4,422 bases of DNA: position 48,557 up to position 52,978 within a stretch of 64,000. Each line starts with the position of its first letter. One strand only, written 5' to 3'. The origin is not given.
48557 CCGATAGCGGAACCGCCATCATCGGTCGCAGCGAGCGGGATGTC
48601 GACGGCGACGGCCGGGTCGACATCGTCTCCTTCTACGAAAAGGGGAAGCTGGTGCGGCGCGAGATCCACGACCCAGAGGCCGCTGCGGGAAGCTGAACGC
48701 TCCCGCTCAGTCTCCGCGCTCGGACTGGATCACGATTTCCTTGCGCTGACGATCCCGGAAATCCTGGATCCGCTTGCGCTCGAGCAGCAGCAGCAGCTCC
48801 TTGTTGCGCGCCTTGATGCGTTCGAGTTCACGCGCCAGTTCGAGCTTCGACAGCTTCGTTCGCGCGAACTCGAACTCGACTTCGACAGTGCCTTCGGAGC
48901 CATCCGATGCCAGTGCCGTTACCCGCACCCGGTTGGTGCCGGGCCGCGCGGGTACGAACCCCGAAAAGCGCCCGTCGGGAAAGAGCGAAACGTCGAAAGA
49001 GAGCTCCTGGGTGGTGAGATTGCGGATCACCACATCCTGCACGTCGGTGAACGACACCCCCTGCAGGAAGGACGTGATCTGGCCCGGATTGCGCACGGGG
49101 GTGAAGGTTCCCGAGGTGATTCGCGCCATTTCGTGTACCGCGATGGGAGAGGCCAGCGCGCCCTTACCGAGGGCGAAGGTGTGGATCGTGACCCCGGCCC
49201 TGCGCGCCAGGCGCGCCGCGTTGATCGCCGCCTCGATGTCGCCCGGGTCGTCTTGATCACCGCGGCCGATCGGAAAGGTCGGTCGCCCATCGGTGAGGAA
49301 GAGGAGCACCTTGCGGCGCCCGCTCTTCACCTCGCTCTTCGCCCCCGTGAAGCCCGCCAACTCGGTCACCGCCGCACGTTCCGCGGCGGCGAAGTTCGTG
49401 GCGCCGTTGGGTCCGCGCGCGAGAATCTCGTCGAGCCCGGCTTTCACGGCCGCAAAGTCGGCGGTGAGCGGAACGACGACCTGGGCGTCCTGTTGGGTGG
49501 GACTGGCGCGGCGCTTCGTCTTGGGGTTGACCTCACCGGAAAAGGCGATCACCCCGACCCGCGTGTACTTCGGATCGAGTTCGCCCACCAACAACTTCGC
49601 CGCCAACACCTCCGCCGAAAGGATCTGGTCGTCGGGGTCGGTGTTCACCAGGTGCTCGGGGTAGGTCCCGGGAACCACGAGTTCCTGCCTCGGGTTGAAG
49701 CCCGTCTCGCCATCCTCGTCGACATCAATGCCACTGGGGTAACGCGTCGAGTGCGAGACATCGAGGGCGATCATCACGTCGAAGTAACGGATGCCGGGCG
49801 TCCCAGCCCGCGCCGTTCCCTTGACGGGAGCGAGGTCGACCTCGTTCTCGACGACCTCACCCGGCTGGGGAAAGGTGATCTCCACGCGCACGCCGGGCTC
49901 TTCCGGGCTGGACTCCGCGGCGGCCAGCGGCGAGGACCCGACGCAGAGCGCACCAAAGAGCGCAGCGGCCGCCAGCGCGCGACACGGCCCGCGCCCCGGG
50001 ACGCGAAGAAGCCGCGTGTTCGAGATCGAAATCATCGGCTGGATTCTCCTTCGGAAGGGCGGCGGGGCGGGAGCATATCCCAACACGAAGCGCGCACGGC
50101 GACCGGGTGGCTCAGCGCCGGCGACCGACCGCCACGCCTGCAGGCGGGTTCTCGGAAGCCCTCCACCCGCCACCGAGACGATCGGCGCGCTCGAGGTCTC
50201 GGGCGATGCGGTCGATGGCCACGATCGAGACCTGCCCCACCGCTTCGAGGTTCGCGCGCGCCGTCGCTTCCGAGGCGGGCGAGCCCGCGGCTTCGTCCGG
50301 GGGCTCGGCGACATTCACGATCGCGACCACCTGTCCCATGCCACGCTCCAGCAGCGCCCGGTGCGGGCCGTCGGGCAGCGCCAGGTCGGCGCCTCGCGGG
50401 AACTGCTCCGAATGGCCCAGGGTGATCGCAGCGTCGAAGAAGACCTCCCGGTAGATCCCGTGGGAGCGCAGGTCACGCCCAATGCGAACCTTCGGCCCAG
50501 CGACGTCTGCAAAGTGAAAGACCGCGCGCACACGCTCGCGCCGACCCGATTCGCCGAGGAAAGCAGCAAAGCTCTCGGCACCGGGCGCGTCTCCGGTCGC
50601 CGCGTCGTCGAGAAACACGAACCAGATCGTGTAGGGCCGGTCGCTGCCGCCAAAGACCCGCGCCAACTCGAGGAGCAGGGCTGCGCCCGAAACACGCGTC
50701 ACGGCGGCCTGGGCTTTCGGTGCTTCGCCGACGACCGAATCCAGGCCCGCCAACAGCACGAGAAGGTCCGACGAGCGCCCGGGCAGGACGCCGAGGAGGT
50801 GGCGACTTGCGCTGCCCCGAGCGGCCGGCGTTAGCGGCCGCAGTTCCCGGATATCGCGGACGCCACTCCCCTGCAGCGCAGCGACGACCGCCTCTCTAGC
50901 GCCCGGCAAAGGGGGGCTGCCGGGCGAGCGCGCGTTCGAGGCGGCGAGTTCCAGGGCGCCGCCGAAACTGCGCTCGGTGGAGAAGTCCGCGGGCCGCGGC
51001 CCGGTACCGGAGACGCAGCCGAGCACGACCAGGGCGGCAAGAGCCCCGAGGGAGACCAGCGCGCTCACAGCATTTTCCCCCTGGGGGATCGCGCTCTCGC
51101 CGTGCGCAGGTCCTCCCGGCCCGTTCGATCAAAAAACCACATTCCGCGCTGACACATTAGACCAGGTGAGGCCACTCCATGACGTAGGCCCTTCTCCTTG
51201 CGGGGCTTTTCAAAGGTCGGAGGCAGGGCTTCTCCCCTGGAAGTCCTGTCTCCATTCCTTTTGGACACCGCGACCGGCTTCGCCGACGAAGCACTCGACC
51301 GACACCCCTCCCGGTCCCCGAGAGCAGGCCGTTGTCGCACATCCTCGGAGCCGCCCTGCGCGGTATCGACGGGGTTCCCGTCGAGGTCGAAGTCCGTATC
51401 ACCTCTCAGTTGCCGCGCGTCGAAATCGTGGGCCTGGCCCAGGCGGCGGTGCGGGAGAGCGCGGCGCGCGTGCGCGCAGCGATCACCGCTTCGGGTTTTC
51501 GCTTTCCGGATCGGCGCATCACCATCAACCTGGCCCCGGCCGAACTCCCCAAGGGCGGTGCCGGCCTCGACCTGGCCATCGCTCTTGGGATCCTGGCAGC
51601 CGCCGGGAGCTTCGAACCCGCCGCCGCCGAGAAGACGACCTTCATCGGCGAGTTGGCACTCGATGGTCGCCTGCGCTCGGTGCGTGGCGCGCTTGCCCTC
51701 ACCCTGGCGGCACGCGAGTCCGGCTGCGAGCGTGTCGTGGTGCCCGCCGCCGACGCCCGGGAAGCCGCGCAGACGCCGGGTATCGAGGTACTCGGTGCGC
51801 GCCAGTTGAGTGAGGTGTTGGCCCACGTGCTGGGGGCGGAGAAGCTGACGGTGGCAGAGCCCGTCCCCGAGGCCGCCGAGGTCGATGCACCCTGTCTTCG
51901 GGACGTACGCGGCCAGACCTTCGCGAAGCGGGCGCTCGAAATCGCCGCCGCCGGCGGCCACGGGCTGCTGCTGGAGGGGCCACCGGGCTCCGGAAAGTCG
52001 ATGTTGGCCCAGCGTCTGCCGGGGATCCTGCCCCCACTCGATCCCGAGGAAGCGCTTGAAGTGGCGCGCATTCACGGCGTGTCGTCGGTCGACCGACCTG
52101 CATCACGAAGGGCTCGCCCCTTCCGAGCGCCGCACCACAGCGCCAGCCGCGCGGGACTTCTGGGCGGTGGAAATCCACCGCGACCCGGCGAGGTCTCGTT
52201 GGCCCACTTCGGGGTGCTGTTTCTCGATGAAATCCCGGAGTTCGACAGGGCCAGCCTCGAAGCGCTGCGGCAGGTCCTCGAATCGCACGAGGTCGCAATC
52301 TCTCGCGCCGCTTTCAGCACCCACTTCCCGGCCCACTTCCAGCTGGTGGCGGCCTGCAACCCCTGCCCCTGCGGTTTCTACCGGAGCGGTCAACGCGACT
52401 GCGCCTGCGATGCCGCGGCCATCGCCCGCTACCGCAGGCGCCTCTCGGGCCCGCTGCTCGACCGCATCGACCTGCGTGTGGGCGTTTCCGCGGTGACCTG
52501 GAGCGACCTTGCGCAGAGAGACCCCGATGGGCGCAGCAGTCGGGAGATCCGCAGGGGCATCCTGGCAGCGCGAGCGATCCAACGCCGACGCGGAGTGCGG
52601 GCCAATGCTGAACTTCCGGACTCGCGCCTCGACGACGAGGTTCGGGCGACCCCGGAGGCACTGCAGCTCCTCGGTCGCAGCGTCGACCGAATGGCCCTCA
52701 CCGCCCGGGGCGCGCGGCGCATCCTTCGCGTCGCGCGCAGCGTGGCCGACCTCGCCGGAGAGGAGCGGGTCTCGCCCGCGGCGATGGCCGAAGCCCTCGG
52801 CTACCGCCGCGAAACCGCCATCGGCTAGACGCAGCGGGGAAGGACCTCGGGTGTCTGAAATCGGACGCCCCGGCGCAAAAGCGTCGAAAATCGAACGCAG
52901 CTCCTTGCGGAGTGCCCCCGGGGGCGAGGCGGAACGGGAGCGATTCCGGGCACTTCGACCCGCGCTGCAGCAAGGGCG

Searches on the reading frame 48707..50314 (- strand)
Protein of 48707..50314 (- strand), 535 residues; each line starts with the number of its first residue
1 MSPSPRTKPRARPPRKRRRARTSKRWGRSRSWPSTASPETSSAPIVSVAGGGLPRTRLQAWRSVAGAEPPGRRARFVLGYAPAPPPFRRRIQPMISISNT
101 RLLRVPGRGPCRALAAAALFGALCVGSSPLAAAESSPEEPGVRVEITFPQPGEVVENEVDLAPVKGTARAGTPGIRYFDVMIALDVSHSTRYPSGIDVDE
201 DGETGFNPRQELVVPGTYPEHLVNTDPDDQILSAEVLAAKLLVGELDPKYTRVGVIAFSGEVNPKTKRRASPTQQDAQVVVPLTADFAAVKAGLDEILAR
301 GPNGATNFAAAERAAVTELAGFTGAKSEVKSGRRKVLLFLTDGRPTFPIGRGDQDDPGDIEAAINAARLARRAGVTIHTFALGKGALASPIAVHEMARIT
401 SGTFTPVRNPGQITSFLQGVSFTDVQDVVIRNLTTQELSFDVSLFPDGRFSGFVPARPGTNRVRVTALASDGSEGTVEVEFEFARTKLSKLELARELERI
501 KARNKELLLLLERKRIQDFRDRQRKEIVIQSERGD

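Call 42: search_protein_families(library=pfam, proteins=[window:48707-50314:-], max_evalue=0.0001)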
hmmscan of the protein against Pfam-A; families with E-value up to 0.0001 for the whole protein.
window:48707-50314:- (535 aa): 2 families
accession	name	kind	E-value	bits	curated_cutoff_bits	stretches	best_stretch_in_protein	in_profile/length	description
PF00092.34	VWA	-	3.3e-08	34.4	23.8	1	240-386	25-143/174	von Willebrand factor type A domain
PF13519.12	VWA_2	-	3.6e-07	31.2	27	0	230-343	19-106/107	von Willebrand factor type A domain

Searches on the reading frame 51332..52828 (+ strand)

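Call 42: search_protein_families(library=pfam, proteins=[window:51332-52828:+], max_evalue=0.0001)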
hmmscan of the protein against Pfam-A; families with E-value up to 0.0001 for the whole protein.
window:51332-52828:+ (498 aa): 7 families
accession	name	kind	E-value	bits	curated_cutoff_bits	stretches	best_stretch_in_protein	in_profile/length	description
PF01078.27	Mg_chelatase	-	4.5e-87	291.2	20.3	1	189-391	2-205/207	Magnesium chelatase, subunit ChlI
PF13541.12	ChlI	-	7.1e-42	142.6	27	1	19-140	1-120/121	Subunit ChlI of Mg-chelatase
PF13335.12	Mg_chelatase_C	-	2.2e-22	79.8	26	1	401-492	2-94/94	Magnesium chelatase, subunit ChlI C-terminal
PF07728.20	AAA_5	-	4.3e-08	33.7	22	1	212-346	2-125/139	AAA domain (dynein-related subfamily)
PF00493.29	MCM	-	2.1e-07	30.7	23.3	1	286-350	115-178/224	MCM P-loop domain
PF05362.19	Lon_C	-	3.6e-06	27.1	21.1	1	20-167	55-203/205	Lon protease (S16) C-terminal proteolytic domain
PF00158.32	Sigma54_activat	-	6.9e-06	26.3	20.2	0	278-343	79-142/168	Sigma-54 interaction domain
